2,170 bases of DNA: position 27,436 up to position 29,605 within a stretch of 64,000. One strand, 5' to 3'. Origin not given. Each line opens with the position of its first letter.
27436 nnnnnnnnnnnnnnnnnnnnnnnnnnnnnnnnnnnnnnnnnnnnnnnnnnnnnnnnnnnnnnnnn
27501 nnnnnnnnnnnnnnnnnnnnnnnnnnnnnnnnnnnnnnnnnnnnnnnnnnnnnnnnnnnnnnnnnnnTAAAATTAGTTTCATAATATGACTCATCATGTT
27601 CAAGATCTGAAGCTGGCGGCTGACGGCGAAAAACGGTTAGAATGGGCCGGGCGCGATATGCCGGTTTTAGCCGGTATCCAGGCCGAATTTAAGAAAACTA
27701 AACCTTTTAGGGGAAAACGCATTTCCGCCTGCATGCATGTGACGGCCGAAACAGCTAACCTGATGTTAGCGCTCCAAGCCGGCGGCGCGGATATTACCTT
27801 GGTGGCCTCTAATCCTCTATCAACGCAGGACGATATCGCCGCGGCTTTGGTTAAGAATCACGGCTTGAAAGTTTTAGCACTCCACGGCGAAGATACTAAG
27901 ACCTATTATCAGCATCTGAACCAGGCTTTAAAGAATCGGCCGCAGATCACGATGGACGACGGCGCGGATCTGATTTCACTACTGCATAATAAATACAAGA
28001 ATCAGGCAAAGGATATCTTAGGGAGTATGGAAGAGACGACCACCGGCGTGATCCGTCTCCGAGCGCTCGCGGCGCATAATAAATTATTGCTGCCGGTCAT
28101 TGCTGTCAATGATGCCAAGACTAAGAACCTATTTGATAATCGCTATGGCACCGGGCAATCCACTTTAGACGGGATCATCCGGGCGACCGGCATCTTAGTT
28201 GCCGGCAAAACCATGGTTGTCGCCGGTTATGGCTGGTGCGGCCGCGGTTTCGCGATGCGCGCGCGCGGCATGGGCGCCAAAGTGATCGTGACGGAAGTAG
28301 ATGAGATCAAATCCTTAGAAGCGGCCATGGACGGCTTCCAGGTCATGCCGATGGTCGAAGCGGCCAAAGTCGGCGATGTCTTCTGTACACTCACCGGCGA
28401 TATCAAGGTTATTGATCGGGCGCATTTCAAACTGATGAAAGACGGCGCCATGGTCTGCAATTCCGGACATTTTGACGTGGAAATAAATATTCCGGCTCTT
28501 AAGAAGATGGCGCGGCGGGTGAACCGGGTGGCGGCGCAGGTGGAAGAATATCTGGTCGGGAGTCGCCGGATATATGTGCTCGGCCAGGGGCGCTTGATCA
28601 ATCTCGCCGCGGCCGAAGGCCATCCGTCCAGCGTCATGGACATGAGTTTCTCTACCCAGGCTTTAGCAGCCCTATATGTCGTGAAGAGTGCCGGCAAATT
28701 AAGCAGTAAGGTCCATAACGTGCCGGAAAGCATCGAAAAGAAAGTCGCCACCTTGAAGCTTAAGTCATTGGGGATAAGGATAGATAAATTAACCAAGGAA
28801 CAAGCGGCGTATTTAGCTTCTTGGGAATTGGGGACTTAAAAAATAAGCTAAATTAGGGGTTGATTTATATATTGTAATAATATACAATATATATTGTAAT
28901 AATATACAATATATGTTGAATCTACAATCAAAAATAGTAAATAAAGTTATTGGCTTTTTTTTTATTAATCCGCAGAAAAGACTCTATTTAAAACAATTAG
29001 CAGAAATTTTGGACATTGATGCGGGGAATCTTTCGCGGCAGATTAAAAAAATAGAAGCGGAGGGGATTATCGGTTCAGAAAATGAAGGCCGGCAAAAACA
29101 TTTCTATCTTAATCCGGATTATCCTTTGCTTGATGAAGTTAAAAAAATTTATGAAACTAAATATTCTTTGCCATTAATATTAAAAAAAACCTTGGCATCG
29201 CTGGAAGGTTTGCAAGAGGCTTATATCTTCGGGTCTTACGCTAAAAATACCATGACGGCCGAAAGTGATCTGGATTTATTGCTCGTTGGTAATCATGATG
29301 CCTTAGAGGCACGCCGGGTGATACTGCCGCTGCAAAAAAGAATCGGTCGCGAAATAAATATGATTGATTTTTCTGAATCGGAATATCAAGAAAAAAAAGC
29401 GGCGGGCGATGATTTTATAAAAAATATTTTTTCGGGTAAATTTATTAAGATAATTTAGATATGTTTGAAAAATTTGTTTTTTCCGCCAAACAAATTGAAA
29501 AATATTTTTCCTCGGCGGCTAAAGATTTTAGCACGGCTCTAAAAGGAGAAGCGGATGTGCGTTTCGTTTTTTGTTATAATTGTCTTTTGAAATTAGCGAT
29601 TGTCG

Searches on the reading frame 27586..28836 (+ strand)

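Call 5: search_protein_families(library=pfam, proteins=[window:27586-28836:+], max_evalue=0.01)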
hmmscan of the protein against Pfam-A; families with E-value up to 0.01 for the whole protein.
window:27586-28836:+ (417 aa): 4 families
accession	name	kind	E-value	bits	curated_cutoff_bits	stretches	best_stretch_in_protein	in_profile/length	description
PF05221.23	AdoHcyase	-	2.8e-60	204.4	25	2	135-411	171-286/299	S-adenosyl-L-homocysteine hydrolase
PF00670.27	AdoHcyase_NAD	-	1.7e-48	165.2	27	1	185-344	1-161/162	S-adenosyl-L-homocysteine hydrolase, NAD binding domain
PF02826.25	2-Hacid_dh_C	-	4.1e-09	36.5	25.1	1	201-294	30-127/178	D-isomer specific 2-hydroxyacid dehydrogenase, NAD binding domain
PF07991.19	KARI_N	-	1.2e-08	35.1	20.6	1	205-320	2-120/165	Acetohydroxy acid isomeroreductase, NADPH-binding domain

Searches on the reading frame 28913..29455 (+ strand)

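Call 5: search_protein_families(library=pfam, proteins=[window:28913-29455:+], max_evalue=0.01)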
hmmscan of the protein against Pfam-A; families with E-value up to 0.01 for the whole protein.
window:28913-29455:+ (181 aa): 8 families
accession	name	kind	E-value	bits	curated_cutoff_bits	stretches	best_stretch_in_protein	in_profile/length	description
PF01909.29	NTP_transf_2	-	3.4e-09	37.4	21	1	90-141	4-47/93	Nucleotidyltransferase domain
PF18765.7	Polbeta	-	4.2e-09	36.9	26.9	1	90-156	3-72/93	Polymerase beta, Nucleotidyltransferase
PF12802.13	MarR_2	-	0.00029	21.4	27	1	18-60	14-60/61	MarR family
PF22600.2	MTPAP-like_central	-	0.00045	20.7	27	1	80-134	19-73/139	Poly(A) RNA polymerase, mitochondrial-like, central palm domain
PF01047.28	MarR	-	0.00052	20.3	24.6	1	21-53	15-47/59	MarR family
PF25212.1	HVO_A0114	-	0.0013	18.9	27.6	1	22-67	35-80/84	HVO_A0114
PF01022.26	HTH_5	-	0.0025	18.1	22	1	24-53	16-45/47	Bacterial regulatory protein, arsR family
PF13412.12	HTH_24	-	0.0061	16.5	21.9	0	27-53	21-47/48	Winged helix-turn-helix DNA-binding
